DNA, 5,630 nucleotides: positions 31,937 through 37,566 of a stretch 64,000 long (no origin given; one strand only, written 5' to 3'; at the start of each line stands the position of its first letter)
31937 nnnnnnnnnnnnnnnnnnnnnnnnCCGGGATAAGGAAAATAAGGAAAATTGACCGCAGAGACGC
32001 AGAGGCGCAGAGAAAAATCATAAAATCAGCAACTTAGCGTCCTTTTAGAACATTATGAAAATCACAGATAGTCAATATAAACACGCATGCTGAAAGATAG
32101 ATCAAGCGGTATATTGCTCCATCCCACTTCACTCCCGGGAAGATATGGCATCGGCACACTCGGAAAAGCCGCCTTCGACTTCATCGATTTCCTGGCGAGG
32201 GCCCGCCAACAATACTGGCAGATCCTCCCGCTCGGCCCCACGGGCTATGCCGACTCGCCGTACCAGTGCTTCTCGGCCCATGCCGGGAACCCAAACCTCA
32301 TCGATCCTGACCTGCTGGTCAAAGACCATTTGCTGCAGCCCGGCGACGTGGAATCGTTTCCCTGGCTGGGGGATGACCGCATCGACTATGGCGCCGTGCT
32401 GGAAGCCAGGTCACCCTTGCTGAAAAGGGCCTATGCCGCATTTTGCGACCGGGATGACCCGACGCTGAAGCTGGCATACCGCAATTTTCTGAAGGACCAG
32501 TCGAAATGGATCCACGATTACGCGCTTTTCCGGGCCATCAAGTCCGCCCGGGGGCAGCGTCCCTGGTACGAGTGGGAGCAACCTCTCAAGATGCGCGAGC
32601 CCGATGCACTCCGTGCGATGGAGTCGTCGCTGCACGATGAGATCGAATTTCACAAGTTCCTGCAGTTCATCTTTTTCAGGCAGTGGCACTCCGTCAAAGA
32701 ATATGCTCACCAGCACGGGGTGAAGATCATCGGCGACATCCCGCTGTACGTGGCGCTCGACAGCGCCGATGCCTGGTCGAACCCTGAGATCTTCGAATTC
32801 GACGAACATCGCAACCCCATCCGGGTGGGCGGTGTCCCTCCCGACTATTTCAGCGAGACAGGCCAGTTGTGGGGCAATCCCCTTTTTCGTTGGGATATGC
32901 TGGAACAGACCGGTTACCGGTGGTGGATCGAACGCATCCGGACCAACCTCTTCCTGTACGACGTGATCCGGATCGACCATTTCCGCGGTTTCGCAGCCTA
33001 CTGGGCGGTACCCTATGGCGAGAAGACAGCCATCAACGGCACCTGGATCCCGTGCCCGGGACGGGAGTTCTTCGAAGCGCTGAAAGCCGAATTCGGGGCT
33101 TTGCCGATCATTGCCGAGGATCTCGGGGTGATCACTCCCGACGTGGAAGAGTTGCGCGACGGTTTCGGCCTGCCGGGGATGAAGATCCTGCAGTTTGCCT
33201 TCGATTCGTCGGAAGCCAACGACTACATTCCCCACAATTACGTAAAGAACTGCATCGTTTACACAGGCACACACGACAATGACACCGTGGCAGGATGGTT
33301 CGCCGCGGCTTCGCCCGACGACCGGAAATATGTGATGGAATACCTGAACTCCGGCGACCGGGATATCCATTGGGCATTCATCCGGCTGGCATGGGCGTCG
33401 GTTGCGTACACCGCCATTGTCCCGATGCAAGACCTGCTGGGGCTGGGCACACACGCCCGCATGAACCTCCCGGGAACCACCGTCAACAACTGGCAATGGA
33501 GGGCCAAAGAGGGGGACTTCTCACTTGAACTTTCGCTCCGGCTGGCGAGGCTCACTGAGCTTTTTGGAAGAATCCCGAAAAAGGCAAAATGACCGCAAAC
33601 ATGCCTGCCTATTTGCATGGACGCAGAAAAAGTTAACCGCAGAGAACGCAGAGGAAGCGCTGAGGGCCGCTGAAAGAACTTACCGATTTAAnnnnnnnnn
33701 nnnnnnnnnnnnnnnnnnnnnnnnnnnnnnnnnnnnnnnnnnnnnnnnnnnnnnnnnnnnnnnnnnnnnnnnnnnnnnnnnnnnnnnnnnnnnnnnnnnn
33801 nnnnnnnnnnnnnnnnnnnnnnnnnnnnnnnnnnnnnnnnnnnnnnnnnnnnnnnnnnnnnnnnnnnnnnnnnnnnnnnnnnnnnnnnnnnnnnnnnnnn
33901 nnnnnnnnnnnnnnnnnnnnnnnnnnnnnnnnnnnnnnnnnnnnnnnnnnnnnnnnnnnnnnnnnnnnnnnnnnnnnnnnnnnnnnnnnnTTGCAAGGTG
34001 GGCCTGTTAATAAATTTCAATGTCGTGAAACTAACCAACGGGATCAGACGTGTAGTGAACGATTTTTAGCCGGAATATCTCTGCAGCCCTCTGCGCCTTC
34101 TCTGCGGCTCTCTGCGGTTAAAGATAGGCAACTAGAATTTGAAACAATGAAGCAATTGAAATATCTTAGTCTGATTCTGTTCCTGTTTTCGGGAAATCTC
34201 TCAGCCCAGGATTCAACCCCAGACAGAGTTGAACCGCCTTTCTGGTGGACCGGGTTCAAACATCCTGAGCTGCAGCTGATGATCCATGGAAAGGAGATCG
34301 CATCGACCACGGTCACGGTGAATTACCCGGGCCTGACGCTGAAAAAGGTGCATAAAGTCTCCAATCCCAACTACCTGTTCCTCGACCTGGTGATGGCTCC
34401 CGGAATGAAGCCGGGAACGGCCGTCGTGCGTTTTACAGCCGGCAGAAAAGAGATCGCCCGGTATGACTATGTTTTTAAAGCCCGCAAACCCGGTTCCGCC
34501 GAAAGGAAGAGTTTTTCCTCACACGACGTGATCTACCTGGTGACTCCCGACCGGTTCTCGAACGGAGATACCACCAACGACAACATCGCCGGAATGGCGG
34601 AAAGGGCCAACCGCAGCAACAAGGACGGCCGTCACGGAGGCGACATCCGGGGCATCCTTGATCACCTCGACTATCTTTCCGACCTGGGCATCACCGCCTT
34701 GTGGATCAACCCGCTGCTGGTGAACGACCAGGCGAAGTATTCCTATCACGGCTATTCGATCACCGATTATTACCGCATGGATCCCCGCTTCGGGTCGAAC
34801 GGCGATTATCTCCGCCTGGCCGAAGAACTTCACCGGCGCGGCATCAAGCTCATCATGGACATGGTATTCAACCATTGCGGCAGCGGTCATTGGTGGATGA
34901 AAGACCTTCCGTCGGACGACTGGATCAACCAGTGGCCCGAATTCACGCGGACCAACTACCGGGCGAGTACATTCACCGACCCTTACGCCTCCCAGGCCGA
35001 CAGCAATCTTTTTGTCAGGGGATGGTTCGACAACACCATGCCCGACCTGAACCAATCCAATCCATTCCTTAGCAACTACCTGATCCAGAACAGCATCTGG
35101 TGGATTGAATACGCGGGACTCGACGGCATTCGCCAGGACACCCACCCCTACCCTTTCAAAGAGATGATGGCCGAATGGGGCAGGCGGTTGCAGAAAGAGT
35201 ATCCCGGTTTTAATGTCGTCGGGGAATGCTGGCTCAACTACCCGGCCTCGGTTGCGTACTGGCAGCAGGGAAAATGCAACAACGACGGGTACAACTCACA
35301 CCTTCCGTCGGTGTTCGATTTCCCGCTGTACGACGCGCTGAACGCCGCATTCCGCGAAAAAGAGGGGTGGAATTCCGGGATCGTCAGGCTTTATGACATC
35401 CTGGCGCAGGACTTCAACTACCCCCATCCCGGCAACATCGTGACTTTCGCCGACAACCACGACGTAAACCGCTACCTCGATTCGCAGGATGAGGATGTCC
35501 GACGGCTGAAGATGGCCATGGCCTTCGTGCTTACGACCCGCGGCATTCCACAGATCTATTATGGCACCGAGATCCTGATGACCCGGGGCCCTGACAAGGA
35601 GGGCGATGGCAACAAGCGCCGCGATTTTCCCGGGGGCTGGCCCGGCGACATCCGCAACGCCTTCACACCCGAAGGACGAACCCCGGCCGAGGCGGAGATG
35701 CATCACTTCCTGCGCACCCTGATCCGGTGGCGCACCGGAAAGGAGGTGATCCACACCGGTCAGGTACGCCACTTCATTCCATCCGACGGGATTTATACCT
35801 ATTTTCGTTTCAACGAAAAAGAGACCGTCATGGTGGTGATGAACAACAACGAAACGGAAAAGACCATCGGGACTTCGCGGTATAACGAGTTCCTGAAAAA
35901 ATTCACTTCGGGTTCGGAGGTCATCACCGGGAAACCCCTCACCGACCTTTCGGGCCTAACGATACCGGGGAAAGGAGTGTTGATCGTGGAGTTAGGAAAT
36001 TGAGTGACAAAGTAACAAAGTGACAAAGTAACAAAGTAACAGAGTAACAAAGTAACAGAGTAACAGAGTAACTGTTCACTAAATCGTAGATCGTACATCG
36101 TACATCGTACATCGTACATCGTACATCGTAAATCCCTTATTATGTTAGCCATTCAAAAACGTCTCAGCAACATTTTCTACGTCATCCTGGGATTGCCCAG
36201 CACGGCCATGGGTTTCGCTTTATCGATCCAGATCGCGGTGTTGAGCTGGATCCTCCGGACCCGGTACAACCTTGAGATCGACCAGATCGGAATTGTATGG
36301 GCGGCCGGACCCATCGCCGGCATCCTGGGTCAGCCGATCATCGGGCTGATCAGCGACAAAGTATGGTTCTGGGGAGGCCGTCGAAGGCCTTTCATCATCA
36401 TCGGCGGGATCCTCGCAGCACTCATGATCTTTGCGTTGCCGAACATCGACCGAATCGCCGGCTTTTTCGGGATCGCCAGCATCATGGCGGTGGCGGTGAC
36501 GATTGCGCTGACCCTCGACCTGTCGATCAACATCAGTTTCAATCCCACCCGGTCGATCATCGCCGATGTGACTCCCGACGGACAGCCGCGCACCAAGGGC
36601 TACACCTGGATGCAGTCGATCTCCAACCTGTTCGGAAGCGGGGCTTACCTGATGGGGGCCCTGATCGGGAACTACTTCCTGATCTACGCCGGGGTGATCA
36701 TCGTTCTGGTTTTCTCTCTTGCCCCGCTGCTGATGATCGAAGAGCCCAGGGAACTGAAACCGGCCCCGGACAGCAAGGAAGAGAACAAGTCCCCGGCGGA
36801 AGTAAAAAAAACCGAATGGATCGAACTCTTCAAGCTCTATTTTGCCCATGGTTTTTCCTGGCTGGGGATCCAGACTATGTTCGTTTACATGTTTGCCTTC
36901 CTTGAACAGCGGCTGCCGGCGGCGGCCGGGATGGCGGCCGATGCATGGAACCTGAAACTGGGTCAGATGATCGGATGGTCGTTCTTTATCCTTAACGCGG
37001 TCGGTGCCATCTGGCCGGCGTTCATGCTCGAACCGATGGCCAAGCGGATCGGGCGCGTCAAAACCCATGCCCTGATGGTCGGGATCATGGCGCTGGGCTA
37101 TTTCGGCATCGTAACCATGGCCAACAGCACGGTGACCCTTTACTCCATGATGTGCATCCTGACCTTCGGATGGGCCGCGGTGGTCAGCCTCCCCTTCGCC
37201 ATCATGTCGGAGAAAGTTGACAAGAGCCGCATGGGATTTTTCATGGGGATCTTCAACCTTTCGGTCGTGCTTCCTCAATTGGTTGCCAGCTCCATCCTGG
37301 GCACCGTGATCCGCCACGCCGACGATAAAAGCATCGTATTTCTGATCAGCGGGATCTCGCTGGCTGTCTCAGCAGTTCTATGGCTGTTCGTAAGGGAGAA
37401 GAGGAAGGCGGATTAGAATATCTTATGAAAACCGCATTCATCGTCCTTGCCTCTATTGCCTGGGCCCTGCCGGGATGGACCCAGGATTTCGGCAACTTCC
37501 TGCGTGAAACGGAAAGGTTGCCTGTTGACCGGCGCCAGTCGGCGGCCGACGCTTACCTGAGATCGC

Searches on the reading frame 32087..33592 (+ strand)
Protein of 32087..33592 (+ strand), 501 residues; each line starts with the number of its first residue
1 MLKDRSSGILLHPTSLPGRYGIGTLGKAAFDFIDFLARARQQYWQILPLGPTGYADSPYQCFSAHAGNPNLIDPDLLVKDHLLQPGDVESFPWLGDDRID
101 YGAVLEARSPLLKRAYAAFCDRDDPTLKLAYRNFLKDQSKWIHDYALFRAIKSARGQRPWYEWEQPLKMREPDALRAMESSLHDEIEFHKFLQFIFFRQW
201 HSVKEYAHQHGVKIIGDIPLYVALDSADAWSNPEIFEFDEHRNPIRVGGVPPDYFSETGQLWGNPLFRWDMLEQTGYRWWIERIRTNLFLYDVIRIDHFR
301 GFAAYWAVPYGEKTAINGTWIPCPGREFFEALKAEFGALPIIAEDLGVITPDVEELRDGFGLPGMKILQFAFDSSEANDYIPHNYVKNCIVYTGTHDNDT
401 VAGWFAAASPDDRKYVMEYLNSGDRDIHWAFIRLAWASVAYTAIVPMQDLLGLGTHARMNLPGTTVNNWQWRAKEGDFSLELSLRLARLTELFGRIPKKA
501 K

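Call 20: search_protein_families(library=pfam, proteins=[window:32087-33592:+], max_evalue=0.001)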
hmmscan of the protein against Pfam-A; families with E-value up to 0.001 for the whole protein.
window:32087-33592:+ (501 aa): 1 family
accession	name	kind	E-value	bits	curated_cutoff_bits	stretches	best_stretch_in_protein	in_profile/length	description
PF02446.23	Glyco_hydro_77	-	3.8e-187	623.2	25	1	11-477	1-463/465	4-alpha-glucanotransferase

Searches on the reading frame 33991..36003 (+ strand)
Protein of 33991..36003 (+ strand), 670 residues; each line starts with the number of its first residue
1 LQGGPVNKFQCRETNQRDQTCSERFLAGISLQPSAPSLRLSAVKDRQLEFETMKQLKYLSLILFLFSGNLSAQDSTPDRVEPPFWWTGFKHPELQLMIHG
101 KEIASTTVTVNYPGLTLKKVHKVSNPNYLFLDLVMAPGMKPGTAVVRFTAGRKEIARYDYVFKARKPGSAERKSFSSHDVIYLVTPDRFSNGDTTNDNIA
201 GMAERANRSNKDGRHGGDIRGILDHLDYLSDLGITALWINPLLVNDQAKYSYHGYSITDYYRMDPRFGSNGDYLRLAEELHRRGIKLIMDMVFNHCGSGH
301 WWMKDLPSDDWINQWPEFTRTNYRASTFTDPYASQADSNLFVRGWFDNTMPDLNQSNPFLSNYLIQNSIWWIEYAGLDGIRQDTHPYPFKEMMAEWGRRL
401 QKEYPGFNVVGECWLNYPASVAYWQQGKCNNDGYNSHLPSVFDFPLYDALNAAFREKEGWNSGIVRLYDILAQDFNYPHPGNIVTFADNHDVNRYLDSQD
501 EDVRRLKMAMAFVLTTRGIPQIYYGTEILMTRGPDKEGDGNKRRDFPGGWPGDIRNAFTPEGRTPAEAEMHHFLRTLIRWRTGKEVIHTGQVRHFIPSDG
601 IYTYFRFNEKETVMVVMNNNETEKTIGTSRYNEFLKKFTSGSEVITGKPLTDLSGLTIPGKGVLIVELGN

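Call 20: search_protein_families(library=pfam, proteins=[window:33991-36003:+], max_evalue=0.001)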
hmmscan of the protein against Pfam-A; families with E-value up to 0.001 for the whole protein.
window:33991-36003:+ (670 aa): 3 families
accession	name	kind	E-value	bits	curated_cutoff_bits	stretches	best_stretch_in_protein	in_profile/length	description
PF00128.31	Alpha-amylase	-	4.9e-54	184.7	22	1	184-534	2-360/446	Alpha amylase, catalytic domain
PF09087.17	Cyc-maltodext_N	-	5.7e-29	100.7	25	1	79-166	1-88/88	Cyclomaltodextrinase, N-terminal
PF10438.15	Cyc-maltodext_C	-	6.6e-25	87.4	22.2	1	593-667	2-76/76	Cyclo-malto-dextrinase C-terminal domain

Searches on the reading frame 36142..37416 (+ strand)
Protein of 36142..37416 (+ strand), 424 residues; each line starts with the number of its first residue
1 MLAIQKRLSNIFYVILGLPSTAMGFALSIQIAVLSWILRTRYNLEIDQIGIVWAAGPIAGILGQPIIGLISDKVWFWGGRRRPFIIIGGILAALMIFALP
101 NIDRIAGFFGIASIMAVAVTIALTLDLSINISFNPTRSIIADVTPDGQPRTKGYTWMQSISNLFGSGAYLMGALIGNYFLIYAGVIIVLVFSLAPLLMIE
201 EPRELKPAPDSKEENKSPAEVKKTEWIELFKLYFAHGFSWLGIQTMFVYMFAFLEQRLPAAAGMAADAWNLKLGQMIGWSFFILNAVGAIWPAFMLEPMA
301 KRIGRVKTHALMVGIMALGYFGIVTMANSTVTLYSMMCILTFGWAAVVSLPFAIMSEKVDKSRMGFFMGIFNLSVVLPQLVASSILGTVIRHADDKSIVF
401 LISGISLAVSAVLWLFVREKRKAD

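Call 58: search_protein_families(library=pfam, proteins=[window:36142-37416:+], max_evalue=0.0001)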
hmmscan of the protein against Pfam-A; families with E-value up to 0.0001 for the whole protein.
window:36142-37416:+ (424 aa): 3 families
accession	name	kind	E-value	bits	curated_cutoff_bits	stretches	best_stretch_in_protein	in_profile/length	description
PF07690.21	MFS_1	-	8.5e-26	91.1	33.4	1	22-380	7-344/347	Major Facilitator Superfamily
PF13347.12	MFS_2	-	9.6e-16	57.8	27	1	17-369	3-360/427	MFS/sugar transport protein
PF03092.22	BT1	-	1.7e-05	24.2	22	1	24-100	2-77/432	BT1 family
